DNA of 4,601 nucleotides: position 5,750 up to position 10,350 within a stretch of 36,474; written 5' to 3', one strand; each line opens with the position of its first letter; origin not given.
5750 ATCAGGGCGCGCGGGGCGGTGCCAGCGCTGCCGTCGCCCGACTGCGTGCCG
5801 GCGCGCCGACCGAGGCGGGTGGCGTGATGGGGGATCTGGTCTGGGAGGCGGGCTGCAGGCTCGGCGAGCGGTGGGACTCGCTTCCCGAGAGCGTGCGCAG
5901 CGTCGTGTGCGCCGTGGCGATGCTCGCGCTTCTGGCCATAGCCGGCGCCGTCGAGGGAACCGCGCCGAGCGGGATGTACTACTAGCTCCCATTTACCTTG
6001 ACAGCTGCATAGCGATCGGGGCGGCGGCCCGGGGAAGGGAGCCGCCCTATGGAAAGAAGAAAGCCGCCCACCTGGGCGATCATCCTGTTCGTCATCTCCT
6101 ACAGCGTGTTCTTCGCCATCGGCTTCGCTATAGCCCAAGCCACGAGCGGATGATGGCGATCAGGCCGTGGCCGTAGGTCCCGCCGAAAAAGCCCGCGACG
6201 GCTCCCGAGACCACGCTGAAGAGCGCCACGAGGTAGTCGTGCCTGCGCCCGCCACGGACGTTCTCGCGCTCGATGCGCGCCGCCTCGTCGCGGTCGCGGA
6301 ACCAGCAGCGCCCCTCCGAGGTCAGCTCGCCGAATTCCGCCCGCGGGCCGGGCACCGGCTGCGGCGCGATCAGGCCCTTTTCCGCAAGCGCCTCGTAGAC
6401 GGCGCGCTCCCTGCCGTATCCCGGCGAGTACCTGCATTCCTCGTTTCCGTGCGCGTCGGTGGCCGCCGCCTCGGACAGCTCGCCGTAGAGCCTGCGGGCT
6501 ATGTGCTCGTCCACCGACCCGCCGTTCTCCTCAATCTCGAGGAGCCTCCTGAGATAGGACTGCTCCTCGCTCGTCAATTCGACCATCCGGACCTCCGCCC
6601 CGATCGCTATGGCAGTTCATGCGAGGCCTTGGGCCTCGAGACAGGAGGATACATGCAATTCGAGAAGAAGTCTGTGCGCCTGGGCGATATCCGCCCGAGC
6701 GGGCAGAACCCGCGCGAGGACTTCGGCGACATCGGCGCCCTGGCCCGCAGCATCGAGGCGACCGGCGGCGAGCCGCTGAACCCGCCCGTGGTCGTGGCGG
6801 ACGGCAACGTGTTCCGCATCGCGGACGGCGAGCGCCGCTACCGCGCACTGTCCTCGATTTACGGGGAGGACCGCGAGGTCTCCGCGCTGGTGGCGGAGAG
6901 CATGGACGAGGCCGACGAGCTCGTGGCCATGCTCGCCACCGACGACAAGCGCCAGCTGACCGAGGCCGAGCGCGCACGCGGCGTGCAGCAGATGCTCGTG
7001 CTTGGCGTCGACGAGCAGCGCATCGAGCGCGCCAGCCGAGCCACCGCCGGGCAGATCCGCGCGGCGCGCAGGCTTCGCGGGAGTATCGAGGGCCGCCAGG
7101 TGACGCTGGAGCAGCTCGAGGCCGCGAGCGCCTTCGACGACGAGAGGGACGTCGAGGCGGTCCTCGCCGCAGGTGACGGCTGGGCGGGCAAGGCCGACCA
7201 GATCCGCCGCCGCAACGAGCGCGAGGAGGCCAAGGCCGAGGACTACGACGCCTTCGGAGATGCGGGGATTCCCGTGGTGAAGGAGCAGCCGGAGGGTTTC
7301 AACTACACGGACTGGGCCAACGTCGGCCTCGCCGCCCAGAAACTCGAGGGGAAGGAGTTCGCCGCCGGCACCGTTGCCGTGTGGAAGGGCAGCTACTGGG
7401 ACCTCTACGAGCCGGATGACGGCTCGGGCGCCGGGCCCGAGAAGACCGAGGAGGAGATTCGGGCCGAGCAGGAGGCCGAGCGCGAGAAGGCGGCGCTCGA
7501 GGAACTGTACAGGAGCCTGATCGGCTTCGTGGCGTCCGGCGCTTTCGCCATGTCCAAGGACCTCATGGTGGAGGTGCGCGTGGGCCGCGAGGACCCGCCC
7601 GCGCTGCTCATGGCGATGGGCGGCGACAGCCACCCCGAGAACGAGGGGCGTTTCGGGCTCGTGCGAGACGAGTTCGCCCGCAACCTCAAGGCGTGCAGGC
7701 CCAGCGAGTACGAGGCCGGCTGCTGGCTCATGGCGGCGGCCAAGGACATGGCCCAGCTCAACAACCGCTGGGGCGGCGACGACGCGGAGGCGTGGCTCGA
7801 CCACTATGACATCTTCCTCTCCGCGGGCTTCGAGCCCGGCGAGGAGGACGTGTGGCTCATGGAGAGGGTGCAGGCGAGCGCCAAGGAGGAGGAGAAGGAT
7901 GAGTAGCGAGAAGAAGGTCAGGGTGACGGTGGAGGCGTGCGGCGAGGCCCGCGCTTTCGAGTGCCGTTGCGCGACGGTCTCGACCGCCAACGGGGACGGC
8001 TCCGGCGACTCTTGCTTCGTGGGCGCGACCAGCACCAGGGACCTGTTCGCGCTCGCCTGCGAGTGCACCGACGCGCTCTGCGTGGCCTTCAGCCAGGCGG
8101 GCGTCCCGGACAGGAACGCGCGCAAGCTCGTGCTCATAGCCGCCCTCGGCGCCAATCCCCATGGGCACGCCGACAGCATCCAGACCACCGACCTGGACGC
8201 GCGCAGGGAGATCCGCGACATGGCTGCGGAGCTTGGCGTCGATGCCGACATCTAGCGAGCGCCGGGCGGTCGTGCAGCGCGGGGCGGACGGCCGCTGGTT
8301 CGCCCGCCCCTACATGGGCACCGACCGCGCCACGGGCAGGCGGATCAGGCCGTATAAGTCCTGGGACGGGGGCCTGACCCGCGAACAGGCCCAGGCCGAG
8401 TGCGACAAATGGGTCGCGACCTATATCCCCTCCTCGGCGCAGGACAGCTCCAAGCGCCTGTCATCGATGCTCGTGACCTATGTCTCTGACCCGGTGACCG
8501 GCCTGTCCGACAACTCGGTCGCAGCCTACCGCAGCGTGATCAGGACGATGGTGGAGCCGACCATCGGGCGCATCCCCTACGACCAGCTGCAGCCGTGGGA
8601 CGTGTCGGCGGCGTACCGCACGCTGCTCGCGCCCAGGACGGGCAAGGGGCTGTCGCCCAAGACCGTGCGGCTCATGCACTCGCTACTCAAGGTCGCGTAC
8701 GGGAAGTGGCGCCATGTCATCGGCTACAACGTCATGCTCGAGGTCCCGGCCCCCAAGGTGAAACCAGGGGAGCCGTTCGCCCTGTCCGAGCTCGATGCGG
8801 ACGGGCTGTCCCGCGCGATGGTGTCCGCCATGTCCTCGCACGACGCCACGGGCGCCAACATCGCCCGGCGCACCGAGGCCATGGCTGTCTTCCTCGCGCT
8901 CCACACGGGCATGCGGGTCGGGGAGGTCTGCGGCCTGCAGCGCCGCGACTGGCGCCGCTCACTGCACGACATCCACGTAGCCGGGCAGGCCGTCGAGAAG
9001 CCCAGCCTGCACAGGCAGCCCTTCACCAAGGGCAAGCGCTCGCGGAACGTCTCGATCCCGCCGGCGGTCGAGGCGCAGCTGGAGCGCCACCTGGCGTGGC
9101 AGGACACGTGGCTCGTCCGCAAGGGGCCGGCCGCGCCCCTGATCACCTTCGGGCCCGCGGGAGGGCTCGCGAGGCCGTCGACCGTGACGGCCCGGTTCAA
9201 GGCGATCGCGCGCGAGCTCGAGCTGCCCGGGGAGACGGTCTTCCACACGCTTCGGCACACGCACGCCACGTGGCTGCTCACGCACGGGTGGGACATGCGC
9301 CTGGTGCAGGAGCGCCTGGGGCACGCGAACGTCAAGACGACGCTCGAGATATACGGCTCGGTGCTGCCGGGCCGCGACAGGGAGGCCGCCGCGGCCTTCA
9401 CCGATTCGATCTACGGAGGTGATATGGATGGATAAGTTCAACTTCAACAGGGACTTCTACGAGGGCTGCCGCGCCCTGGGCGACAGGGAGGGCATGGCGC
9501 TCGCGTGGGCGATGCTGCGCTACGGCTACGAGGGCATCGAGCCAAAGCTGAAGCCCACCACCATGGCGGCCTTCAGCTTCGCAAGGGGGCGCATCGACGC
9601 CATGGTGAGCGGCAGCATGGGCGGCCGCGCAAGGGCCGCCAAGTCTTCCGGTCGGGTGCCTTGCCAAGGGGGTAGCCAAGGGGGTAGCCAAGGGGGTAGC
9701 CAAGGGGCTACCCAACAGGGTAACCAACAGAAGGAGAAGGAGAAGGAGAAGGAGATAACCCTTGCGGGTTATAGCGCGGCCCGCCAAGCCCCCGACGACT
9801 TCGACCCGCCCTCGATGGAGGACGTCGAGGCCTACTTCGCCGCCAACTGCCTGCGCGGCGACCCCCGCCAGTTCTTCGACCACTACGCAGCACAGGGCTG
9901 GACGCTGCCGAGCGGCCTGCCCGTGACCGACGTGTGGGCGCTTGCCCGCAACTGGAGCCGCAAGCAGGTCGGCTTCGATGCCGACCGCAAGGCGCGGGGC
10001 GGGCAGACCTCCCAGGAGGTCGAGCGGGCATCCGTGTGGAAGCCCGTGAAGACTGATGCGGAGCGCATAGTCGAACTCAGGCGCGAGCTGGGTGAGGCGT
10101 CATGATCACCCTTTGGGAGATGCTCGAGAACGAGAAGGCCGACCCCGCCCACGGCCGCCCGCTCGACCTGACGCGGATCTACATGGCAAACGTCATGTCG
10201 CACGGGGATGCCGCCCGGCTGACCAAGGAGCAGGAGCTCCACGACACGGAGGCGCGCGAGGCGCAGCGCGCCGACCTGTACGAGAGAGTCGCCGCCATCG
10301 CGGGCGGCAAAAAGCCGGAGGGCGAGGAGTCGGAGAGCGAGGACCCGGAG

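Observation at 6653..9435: Second full-length arm-type integrase embedded in the early region next to a ParB-like nuclease-domain gene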

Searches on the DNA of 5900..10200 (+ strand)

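Call 18: search_dna_similar(query=window:5900-10200:+, collection=phages, mode=distant, max_rows=20)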
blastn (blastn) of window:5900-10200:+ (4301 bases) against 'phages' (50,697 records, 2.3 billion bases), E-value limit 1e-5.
No match.
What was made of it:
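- Tried and rejected: DNA-level search of cultured phages found no match (call 18).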
